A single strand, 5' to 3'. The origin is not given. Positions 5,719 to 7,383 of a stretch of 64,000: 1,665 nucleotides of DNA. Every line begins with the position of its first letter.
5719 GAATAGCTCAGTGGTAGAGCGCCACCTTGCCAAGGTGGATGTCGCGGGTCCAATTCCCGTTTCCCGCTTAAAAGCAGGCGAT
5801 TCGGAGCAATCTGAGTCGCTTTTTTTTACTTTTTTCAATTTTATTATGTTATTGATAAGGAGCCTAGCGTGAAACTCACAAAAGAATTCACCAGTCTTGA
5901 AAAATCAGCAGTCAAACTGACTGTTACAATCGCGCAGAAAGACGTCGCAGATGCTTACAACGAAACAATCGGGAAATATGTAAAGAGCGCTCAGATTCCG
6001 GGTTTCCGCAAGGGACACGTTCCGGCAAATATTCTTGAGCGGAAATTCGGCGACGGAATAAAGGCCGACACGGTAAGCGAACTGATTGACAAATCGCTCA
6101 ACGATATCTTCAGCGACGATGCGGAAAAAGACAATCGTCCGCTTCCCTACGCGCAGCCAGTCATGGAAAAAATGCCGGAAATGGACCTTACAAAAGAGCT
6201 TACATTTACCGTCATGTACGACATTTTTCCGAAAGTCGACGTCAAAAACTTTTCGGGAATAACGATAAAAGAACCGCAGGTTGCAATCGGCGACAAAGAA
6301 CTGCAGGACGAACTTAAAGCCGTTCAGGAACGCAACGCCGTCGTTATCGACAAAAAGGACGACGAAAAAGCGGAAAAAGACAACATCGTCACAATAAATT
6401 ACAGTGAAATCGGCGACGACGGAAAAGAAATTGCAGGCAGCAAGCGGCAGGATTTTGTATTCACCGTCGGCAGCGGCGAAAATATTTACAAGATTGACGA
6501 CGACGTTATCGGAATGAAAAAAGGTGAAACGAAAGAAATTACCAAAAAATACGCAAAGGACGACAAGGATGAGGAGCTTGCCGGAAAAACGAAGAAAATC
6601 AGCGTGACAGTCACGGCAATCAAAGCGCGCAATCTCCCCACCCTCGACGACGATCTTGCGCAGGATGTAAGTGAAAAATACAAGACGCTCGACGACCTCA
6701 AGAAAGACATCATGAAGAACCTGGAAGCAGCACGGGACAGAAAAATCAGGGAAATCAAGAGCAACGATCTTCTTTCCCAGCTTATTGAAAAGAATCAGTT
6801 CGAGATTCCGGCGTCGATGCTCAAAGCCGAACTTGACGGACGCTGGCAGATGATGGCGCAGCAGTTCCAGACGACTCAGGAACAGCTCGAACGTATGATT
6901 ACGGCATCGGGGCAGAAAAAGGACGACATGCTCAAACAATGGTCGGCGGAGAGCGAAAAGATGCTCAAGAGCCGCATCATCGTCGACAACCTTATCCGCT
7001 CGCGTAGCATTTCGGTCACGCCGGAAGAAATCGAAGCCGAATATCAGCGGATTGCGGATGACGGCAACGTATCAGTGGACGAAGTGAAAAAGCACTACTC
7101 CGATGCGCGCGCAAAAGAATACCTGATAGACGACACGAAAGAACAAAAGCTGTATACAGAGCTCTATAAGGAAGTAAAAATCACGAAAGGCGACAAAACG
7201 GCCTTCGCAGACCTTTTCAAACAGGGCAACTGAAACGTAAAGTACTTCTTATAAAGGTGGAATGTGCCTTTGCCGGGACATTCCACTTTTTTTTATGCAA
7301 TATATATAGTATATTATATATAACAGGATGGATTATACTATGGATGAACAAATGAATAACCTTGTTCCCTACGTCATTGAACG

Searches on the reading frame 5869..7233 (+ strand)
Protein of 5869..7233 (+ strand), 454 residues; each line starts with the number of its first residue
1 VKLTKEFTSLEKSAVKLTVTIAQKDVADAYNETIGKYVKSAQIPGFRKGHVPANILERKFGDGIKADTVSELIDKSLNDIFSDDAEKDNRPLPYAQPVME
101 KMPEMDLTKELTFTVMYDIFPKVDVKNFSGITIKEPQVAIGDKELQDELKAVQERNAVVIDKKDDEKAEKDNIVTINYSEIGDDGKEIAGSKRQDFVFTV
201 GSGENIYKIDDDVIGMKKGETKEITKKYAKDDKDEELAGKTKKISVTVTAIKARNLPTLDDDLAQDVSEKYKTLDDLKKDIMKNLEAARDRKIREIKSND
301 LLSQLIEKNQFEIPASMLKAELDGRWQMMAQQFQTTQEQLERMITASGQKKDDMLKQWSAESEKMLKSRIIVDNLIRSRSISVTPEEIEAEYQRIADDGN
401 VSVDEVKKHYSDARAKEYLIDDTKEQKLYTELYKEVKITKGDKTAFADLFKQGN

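Call 41: search_protein_families(library=pfam, proteins=[window:5869-7233:+], max_evalue=0.000001)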
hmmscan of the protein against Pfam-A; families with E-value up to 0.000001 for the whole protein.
window:5869-7233:+ (454 aa): 3 families
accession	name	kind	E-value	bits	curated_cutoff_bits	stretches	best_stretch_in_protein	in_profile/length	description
PF05697.18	Trigger_N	-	1.2e-32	113.6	22.2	1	6-151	4-143/144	Bacterial trigger factor protein (TF)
PF05698.19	Trigger_C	-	3.8e-28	99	22.7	1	273-432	1-160/162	Bacterial trigger factor protein (TF) C-terminus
PF00254.34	FKBP_C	-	2.4e-08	34.6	21.1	1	165-237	2-76/94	FKBP-type peptidyl-prolyl cis-trans isomerase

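Call 42: list_cluster_members(proteins=[window:5869-7233:+, window:7942-9195:+, window:2591-4462:-, window:33206-34195:-, window:36360-36794:-, window:30966-32120:-])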
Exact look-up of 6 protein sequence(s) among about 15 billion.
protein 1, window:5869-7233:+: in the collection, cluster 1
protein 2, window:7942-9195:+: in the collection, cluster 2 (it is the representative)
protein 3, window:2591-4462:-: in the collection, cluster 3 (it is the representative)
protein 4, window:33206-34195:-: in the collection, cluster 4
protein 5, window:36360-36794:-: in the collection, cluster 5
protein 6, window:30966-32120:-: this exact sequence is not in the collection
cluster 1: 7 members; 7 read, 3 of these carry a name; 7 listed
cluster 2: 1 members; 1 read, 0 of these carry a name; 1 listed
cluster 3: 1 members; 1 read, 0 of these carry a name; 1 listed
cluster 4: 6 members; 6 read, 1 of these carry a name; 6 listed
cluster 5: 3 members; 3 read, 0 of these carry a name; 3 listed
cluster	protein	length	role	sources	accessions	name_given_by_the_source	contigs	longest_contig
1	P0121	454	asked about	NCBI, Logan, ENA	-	-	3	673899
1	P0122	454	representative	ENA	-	-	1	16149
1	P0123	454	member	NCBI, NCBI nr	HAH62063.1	MAG TPA: trigger factor [Treponema sp.] | trigger factor [Treponema sp.]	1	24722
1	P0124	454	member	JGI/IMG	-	trigger factor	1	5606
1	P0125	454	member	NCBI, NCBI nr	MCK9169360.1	MAG: trigger factor [Treponema sp.] | trigger factor [Treponema sp.]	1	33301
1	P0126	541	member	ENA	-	-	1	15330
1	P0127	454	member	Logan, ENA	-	-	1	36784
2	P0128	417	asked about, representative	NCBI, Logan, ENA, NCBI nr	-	-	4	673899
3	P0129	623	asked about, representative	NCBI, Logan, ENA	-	-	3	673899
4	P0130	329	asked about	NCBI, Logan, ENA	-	-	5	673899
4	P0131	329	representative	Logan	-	-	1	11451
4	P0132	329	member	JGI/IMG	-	glutathionyl-hydroquinone reductase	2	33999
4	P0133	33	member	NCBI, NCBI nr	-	-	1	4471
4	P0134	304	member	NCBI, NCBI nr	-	-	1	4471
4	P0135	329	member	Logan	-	-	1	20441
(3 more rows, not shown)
